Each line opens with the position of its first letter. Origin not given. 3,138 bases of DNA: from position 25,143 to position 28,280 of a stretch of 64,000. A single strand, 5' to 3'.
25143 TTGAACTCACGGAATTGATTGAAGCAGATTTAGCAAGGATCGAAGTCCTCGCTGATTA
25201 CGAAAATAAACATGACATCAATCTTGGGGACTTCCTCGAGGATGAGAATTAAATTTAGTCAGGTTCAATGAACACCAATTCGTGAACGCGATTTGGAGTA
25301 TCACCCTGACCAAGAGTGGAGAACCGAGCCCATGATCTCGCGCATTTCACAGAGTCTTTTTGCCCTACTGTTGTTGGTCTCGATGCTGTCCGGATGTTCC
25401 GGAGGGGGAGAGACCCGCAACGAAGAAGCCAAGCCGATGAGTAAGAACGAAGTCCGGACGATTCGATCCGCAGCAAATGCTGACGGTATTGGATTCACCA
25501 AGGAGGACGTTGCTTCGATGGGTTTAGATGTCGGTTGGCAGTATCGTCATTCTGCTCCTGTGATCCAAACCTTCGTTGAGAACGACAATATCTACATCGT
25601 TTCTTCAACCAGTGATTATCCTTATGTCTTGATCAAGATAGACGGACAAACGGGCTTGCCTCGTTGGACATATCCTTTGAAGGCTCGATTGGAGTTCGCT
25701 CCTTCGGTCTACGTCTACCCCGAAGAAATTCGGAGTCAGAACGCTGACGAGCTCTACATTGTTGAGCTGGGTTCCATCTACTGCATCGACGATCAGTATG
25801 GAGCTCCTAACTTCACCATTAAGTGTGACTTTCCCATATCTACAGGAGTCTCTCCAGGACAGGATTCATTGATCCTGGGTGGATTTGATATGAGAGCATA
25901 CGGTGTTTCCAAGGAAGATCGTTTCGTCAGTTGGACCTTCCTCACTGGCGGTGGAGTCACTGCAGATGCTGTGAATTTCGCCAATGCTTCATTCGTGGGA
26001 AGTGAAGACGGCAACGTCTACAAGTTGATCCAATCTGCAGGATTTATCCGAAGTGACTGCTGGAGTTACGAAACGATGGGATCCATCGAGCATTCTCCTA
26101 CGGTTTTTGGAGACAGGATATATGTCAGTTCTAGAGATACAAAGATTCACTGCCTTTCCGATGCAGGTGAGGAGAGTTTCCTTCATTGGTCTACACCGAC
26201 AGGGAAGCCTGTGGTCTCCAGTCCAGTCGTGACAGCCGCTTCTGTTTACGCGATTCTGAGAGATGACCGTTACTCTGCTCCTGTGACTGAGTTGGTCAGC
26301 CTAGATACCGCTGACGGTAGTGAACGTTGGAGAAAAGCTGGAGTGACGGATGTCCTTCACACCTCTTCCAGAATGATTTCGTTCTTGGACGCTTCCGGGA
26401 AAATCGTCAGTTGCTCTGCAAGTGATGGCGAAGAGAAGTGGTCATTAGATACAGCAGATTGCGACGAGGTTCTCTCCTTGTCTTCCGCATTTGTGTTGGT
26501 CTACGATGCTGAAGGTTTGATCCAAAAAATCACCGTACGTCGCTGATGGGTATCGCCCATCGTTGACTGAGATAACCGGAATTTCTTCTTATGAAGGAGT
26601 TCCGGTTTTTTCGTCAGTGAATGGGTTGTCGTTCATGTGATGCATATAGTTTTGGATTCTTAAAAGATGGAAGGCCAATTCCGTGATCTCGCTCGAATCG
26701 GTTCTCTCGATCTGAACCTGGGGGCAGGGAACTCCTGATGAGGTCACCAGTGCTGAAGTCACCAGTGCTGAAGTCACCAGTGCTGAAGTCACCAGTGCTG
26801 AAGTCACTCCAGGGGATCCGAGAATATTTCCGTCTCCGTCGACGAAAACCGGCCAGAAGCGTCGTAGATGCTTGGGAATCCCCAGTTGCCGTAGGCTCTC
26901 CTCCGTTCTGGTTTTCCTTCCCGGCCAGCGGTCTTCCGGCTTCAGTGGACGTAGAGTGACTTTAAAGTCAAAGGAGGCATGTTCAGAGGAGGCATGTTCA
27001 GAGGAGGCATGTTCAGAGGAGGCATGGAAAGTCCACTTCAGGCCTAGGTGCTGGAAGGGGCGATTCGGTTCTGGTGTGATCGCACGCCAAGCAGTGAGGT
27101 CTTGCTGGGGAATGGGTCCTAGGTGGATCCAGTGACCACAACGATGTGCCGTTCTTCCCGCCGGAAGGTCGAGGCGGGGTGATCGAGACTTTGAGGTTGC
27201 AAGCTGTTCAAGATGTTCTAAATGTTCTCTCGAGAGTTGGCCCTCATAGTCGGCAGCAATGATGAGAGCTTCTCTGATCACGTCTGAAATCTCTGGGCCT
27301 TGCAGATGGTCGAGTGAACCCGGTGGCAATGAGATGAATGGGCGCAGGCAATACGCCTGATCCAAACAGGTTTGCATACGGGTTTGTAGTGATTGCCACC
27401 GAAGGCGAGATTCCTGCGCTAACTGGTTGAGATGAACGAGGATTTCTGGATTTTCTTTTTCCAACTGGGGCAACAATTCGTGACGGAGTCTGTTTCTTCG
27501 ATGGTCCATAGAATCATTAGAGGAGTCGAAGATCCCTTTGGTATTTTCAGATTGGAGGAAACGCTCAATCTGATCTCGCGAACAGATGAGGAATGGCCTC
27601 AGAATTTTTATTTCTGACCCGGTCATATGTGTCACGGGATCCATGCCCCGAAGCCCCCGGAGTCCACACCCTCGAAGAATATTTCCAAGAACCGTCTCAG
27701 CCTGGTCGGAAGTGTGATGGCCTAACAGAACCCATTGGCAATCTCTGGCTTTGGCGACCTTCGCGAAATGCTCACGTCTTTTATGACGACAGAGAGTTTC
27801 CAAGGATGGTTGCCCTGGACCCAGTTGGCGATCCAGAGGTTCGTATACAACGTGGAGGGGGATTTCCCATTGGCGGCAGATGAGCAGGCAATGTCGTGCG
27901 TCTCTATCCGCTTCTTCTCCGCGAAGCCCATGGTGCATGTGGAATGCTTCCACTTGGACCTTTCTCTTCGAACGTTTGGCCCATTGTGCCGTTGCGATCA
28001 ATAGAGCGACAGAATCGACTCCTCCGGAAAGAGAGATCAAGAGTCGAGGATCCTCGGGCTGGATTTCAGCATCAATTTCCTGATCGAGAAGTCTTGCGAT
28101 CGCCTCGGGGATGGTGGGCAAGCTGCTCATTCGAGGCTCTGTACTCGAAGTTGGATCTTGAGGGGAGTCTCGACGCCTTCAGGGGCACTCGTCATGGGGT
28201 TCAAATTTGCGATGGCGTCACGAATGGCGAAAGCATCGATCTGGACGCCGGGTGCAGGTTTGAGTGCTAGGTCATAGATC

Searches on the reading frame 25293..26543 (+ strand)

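Call 58: search_protein_families(library=pfam, proteins=[window:25293-26543:+], max_evalue=0.0001)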
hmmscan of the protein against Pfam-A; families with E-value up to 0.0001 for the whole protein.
window:25293-26543:+ (417 aa): 2 families
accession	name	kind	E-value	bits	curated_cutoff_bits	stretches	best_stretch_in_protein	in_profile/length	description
PF13570.13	Beta-prop_ACSF4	-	1.1e-30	107.7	133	2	160-389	29-255/329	Beta-alanine-activating enzyme, beta-propeller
PF13360.13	PQQ_2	-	8.2e-17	62.1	27.6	1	257-387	17-146/233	Outer membrane protein assembly factor BamB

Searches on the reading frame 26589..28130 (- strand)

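Call 59: search_protein_families(library=pfam, proteins=[window:26589-28130:-], max_evalue=0.0001)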
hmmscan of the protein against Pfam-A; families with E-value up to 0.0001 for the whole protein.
window:26589-28130:- (513 aa): 1 family
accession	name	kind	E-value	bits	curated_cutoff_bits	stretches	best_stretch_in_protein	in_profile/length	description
PF01171.26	ATP_bind_3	-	3.1e-42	144.8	27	1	30-218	2-182/182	PP-loop family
